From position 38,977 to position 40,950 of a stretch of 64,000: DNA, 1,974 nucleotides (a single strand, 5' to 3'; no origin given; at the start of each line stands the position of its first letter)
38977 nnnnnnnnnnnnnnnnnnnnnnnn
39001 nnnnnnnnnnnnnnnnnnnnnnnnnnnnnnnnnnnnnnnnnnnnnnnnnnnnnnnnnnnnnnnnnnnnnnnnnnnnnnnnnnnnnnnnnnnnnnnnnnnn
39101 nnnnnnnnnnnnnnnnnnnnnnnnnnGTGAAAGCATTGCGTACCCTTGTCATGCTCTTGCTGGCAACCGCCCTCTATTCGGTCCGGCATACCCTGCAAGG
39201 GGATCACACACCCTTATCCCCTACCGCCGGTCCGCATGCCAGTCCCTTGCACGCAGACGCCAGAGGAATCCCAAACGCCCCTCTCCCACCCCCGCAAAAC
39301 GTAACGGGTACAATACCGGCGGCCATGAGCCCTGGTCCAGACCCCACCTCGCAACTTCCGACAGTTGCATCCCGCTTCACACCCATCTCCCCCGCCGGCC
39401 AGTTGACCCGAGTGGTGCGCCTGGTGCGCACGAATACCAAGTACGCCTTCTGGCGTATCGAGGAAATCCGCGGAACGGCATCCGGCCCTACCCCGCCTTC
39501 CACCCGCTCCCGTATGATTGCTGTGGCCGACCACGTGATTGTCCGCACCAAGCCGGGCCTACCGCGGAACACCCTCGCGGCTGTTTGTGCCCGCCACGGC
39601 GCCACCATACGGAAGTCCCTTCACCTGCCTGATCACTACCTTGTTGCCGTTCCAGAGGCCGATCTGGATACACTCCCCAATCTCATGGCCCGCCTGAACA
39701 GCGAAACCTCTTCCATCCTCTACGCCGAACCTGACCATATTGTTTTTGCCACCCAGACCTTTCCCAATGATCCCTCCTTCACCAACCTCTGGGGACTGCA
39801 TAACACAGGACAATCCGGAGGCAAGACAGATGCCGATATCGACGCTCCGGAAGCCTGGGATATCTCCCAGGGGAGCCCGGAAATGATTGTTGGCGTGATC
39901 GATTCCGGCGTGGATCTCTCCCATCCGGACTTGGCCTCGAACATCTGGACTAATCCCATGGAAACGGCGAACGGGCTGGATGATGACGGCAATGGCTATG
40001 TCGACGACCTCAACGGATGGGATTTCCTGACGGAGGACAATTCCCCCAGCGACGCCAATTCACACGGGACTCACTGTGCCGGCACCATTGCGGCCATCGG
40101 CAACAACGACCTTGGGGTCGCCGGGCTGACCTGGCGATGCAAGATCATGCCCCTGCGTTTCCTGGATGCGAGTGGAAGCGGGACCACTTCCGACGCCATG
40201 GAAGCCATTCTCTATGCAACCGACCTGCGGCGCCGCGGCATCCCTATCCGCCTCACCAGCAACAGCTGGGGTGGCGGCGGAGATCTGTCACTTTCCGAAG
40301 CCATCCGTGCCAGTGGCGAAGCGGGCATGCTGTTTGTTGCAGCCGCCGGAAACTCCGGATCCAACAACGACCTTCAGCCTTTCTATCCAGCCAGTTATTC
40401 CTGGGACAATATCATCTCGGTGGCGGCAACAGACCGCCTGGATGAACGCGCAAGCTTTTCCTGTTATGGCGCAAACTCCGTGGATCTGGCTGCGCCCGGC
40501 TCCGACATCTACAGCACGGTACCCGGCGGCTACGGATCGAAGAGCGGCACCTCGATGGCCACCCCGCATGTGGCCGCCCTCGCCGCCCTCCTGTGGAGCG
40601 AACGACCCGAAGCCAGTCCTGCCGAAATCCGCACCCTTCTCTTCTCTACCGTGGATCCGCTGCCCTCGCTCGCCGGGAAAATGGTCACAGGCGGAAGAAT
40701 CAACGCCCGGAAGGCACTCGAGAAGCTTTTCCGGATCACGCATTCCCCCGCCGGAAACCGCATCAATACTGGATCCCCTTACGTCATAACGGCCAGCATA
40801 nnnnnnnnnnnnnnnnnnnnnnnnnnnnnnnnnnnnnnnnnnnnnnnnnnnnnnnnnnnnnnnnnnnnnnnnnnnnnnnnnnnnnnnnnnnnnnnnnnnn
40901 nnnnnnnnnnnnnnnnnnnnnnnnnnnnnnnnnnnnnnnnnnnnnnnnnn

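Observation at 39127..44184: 1.68-kaa secreted S8 peptidase with about 1,300 aa of non-catalytic C-terminal domains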

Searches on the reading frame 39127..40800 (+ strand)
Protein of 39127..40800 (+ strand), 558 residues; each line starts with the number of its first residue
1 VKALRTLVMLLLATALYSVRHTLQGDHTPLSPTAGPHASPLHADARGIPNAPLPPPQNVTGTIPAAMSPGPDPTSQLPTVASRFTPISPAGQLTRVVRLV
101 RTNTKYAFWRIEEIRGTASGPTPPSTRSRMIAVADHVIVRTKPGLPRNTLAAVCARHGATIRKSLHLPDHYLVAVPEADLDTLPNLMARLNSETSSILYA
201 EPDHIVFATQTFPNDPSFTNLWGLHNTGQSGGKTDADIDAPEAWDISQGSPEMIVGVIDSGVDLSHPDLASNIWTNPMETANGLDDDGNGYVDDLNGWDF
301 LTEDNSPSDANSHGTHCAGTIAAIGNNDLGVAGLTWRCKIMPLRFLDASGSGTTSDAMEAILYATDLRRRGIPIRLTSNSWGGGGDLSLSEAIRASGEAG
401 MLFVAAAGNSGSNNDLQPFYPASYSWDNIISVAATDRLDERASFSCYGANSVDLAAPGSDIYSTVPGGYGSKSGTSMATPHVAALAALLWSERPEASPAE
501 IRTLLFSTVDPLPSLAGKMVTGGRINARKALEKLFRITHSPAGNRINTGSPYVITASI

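Call 31: search_solved_structures(query=window:39127-40800:+, max_evalue=1e-20, show_alignments=1)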
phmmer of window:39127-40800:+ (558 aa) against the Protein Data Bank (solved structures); distinct sequences matched with E-value up to 1e-20: 118 (the best 60 are shown).
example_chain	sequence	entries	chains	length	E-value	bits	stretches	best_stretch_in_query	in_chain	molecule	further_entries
3vv3_A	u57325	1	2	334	1.2e-98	334.6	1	213-531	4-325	Deseasin MCP-01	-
1thm_A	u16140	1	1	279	1.4e-51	179.2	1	295-532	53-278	THERMITASE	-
1tec_E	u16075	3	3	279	2.6e-51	178.3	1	295-532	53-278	THERMITASE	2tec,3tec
1dbi_A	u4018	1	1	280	2.3e-46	162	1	295-530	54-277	AK.1 SERINE PROTEASE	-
4lvn_A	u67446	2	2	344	1.3e-40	143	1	255-532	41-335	Subtilisin-like serine protease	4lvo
8pol_A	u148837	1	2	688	6.7e-40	140.7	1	255-533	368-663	Subtilisin-like protease 1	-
8coy_A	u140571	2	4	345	1.4e-39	139.6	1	255-531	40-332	subtilisin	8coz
8cp0_A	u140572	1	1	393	1.9e-39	139.2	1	255-531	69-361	subtilisin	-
8qke_A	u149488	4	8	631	6.6e-39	137.4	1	255-531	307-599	subtilisin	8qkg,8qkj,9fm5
4tr2_A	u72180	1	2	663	1.8e-38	136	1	255-531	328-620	Subtilisin-like 1 serine protease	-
3lpd_A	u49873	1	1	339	5.4e-35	124.5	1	238-532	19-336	Acidic extracellular subtilisin-like protease AprV2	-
3lpa_A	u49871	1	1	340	1.6e-34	122.9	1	238-532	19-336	Acidic extracellular subtilisin-like protease AprV2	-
3lpc_A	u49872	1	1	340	2e-34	122.6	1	238-532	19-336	AprB2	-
1ah2_A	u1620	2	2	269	4.7e-34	121.3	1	296-529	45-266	SERINE PROTEASE PB92 | SUBTILISIN SAVINASE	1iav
1ak9_A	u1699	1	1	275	4.9e-34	121.3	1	297-512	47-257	SUBTILISIN 8321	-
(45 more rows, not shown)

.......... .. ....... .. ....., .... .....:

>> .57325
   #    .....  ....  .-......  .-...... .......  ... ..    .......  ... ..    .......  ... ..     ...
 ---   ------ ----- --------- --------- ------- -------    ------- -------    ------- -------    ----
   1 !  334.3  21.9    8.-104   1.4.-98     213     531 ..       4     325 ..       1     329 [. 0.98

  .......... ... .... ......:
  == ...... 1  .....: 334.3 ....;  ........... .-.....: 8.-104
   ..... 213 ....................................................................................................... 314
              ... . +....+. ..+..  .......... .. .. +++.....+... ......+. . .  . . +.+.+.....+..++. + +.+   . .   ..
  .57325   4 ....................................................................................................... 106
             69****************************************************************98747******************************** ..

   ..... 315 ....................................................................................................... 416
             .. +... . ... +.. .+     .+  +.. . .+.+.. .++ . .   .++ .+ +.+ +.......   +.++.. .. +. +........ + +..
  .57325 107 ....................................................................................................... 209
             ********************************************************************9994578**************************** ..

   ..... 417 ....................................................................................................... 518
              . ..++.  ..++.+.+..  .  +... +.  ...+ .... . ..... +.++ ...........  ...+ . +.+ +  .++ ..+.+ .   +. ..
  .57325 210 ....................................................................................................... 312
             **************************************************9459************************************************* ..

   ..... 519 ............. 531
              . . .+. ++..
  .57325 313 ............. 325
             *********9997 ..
